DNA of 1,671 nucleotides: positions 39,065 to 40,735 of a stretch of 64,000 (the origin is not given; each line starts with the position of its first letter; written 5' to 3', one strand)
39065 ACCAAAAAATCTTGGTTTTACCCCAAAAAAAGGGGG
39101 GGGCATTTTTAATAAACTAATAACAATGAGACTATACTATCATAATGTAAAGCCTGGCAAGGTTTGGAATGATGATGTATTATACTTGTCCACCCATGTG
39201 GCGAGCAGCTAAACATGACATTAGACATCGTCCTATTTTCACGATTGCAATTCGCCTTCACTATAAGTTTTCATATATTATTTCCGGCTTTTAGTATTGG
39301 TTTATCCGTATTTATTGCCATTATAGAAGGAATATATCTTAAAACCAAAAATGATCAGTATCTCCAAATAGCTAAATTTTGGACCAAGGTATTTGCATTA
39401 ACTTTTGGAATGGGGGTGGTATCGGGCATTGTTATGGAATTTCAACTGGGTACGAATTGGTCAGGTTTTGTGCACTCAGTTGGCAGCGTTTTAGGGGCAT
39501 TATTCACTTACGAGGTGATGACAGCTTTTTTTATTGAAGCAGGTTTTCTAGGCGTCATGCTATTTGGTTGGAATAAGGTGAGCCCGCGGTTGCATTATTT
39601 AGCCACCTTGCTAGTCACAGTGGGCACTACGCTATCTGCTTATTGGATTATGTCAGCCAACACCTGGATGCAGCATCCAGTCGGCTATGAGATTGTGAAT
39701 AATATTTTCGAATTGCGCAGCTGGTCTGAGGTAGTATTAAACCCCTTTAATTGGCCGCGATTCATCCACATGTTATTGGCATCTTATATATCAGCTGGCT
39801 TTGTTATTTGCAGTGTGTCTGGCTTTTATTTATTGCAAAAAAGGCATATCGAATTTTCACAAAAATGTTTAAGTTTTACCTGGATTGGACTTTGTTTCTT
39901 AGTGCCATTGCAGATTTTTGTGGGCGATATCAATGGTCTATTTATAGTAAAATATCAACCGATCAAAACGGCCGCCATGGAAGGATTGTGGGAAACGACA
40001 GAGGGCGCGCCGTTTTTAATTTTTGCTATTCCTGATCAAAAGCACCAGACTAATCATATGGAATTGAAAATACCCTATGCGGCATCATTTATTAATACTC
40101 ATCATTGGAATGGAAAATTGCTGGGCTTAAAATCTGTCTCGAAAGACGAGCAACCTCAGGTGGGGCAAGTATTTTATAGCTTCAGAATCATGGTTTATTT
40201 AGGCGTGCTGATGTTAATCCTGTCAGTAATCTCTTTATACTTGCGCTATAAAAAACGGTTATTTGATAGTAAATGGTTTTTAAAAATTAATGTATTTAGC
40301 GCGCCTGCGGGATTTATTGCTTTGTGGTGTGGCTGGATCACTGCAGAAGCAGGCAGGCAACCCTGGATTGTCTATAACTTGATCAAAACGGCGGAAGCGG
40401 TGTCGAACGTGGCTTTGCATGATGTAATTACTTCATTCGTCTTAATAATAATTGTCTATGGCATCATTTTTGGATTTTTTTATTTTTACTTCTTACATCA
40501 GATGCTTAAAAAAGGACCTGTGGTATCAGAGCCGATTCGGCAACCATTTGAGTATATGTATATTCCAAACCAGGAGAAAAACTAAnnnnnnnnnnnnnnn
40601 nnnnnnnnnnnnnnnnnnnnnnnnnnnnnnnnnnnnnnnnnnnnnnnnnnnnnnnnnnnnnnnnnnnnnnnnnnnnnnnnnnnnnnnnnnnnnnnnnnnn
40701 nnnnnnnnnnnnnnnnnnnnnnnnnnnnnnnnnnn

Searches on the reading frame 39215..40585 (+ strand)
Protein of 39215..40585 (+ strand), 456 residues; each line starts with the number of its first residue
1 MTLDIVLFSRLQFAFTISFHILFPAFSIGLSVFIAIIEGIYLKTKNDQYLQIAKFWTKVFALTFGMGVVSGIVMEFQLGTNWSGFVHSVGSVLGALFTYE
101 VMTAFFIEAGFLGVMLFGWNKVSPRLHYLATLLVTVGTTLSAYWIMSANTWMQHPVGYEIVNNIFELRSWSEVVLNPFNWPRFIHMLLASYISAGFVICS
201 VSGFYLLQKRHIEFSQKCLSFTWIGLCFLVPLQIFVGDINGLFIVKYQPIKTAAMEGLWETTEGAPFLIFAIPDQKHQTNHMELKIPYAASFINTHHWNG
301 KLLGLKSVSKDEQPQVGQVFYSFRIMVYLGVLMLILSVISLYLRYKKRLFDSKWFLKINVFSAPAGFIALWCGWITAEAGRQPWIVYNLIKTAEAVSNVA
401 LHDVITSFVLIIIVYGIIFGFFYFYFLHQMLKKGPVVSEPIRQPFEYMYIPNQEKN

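Call 28: search_protein_families(library=pfam, proteins=[window:39215-40585:+], max_evalue=0.0001)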
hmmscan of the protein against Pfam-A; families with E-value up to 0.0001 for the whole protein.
window:39215-40585:+ (456 aa): 1 family
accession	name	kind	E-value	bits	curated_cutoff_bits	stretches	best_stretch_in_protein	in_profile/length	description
PF01654.22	Cyt_bd_oxida_I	-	3.9e-161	536.7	26.2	1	9-435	2-418/418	Cytochrome bd terminal oxidase subunit I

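Call 73: find_homologous_proteins(query=window:39215-40585:+, max_evalue=1e-50)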
Query window:39215-40585:+ (456 aa): 7945 proteins with E <= 1e-50 among 8000 candidates; the best 120 are listed.
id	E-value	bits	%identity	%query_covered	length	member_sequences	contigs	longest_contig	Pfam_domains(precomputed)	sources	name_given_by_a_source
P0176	0.0e+0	1031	100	100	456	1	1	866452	PF01654.23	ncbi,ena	-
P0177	2.7e-216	737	69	98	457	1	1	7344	PF01654.23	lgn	-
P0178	1.8e-215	735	70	100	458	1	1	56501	PF01654.23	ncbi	-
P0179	9.0e-213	726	69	99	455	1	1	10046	PF01654.23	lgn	-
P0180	2.7e-211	721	69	100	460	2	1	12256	PF01654.23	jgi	jgi:cytochrome d ubiquinol oxidase subunit I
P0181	4.3e-211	720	69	98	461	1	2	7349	PF01654.23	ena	-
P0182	4.5e-211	720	69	100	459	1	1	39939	PF01654.23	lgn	-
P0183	9.1e-211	719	69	98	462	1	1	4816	PF01654.23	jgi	jgi:cytochrome d ubiquinol oxidase subunit I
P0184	1.2e-209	715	69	98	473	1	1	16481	PF01654.23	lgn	-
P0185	3.4e-209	714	66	100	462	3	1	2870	PF01654.23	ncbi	-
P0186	5.0e-208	710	69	98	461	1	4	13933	PF01654.23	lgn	-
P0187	8.7e-208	709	67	100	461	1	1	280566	PF01654.23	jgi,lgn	-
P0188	1.7e-207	708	67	100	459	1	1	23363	PF01654.23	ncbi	-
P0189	2.5e-207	708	68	100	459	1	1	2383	PF01654.23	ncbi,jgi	jgi:cytochrome d ubiquinol oxidase subunit I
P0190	2.8e-207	708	68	100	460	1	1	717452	PF01654.23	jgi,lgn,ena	-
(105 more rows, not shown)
